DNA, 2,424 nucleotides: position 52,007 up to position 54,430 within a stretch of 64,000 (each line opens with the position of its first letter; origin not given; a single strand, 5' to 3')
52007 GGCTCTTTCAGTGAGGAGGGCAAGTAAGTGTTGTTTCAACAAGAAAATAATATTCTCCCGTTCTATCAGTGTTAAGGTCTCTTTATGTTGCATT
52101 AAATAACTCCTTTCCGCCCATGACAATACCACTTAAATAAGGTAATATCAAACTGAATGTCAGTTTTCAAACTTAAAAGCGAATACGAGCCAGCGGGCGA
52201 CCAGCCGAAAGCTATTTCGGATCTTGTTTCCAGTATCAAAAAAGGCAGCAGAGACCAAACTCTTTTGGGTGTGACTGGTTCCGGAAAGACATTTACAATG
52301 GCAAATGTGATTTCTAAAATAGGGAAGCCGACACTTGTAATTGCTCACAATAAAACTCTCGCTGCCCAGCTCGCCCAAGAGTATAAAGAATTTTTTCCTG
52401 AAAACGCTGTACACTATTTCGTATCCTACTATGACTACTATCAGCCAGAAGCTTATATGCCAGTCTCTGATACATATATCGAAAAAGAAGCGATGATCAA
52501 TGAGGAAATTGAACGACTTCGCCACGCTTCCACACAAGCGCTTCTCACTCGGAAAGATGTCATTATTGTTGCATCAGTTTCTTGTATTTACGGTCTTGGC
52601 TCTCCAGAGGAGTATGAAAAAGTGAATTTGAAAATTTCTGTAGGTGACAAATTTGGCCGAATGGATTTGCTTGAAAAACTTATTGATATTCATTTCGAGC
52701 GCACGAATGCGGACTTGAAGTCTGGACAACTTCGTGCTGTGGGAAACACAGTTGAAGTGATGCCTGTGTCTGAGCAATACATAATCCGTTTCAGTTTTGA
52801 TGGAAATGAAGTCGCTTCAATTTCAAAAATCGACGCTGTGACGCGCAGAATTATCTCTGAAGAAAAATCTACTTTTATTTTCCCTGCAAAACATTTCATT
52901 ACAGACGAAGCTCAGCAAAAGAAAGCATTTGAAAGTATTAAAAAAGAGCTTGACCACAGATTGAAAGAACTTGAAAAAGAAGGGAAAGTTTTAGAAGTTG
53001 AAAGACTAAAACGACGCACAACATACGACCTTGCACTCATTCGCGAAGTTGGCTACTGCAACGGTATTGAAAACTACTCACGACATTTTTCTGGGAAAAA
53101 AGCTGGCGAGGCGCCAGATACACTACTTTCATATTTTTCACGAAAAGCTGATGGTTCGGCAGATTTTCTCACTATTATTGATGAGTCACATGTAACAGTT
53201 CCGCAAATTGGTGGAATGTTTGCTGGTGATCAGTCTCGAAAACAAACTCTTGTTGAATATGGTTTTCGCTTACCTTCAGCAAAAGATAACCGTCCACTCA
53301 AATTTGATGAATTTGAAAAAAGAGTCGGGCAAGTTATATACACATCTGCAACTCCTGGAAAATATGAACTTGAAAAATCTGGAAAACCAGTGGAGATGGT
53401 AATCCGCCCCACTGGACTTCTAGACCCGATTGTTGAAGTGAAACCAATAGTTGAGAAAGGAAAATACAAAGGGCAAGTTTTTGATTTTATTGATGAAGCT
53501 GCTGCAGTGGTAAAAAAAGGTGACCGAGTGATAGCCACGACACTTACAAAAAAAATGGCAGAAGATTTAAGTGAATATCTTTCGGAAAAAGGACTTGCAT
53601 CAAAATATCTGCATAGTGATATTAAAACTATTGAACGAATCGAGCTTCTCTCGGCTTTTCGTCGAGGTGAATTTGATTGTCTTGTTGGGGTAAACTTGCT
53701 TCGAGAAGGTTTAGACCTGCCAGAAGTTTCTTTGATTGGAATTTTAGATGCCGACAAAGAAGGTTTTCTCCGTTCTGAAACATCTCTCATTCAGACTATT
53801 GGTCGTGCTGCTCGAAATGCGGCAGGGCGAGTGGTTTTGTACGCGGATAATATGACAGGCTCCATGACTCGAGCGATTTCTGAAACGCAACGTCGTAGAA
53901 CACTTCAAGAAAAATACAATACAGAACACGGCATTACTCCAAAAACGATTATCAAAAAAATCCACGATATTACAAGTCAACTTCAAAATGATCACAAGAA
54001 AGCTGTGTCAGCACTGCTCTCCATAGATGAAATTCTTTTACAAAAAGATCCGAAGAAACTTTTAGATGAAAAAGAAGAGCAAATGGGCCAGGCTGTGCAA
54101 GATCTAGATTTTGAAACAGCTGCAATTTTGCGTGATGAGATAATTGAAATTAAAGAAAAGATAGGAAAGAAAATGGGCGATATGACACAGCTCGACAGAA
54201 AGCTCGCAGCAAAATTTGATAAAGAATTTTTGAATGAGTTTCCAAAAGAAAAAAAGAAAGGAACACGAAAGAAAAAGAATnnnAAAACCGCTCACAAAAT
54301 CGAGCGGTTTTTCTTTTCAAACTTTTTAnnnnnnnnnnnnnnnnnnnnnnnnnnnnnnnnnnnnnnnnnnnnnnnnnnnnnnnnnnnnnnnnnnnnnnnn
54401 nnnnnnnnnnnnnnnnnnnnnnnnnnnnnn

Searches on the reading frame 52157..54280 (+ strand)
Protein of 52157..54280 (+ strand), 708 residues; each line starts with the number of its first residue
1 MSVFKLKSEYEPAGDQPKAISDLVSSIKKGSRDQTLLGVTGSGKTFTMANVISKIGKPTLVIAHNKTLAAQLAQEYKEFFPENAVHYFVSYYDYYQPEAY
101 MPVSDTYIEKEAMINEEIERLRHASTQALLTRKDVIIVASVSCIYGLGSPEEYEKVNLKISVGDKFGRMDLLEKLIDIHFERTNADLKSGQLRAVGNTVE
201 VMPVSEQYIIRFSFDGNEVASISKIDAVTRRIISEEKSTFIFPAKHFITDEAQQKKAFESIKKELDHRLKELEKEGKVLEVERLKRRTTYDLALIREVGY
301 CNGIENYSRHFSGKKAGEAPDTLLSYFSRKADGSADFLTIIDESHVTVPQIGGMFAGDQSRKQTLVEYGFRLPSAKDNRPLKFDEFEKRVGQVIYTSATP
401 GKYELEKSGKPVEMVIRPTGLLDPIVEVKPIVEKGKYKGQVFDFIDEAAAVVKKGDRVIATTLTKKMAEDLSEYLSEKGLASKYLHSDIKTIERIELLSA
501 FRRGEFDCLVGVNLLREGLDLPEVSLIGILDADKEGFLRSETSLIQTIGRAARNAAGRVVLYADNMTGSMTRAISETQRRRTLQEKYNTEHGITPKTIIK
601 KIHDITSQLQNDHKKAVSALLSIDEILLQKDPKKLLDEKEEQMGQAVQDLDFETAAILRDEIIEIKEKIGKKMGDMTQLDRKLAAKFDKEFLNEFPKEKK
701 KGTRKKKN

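Call 60: search_protein_families(library=pfam, proteins=[window:52157-54280:+], max_evalue=0.0001)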
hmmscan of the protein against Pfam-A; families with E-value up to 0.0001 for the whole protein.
window:52157-54280:+ (708 aa): 7 families
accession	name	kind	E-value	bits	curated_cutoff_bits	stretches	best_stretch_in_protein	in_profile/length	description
PF12344.14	UvrB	-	2.2e-22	79.1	27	1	561-602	1-42/43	Ultra-violet resistance protein B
PF17757.6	UvrB_inter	-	9e-21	74.2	22.9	1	158-247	1-91/91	UvrB interaction domain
PF00271.37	Helicase_C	-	1e-19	71.2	23.5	1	451-554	11-109/110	Helicase conserved C-terminal domain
PF04851.21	ResIII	-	3.9e-12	46.8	22.5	1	11-137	3-130/164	Type III restriction enzyme, res subunit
PF02151.25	UVR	-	4e-09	36.4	21.5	1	633-667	1-35/36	UvrB/uvrC motif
PF00270.35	DEAD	-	3.2e-05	24.2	26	0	21-85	9-76/167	DEAD/DEAH box helicase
PF13604.12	AAA_30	-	5.1e-05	23.5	27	0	28-77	15-67/191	AAA domain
